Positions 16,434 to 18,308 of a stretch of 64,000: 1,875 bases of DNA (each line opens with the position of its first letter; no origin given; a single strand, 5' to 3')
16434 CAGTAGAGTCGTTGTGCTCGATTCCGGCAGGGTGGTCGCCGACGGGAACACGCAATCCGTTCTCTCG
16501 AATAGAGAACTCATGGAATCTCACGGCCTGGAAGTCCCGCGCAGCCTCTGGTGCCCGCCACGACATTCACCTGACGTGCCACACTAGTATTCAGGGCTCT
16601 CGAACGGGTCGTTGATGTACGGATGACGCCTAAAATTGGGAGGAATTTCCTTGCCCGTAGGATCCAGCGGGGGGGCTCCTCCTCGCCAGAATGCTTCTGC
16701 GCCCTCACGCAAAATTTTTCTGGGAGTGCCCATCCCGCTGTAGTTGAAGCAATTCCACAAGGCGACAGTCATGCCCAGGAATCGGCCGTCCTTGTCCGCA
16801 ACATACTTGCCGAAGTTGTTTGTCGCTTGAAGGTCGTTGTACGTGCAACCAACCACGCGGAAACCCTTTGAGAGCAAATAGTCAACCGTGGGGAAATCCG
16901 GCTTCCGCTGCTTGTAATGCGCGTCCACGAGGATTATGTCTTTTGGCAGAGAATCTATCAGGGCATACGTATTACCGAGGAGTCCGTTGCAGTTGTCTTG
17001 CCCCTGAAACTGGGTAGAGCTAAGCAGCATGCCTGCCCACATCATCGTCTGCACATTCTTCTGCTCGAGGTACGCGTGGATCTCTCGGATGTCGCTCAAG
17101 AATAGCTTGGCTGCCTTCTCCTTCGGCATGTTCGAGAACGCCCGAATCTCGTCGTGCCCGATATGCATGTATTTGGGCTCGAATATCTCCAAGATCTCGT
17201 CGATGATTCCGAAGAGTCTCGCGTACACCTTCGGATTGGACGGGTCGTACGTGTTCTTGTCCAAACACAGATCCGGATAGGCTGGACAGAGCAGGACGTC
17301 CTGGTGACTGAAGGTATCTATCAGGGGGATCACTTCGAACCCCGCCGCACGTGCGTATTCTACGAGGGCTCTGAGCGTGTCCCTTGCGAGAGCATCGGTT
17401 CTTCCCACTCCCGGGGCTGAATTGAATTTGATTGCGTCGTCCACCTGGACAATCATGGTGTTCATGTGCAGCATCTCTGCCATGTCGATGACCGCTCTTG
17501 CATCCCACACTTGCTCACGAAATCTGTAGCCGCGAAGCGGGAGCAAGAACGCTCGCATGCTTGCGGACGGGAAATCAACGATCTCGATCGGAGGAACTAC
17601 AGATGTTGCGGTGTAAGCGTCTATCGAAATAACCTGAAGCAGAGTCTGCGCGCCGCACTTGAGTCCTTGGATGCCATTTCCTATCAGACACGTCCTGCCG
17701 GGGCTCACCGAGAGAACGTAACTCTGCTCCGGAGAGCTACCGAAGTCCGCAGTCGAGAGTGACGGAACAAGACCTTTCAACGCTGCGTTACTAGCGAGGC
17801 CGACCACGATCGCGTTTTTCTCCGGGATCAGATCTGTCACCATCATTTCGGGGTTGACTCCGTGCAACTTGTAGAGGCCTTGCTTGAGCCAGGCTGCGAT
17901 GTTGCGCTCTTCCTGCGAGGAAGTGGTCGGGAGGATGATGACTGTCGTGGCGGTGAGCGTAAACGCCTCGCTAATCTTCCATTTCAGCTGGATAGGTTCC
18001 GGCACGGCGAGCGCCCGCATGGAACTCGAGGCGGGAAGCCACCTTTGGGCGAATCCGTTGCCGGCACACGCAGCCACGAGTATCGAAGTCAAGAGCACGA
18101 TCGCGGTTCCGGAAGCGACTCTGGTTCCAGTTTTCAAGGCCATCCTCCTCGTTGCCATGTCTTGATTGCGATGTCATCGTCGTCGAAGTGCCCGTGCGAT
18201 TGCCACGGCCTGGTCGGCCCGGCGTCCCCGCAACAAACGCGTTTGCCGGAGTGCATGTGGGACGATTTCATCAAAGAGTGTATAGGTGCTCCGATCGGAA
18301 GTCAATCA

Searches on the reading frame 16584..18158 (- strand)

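Call 58: search_protein_families(library=ncbifam, proteins=[window:16584-18158:-], max_evalue=0.1)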
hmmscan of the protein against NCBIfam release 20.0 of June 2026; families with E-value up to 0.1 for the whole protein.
window:16584-18158:- (524 aa): 0 families

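Call 106: search_protein_families(library=pfam, proteins=[window:16584-18158:-], max_evalue=0.01)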
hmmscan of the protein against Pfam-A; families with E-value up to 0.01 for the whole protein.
window:16584-18158:- (524 aa): 2 families
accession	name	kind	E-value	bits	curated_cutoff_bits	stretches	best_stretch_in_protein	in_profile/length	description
PF00728.28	Glyco_hydro_20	-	1.6e-10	41.4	22.3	1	256-387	74-232/348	Glycosyl hydrolase family 20, catalytic domain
PF02838.20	Glyco_hydro_20b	-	2.4e-08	35.2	26.1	1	52-195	5-123/124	Glycosyl hydrolase family 20, domain 2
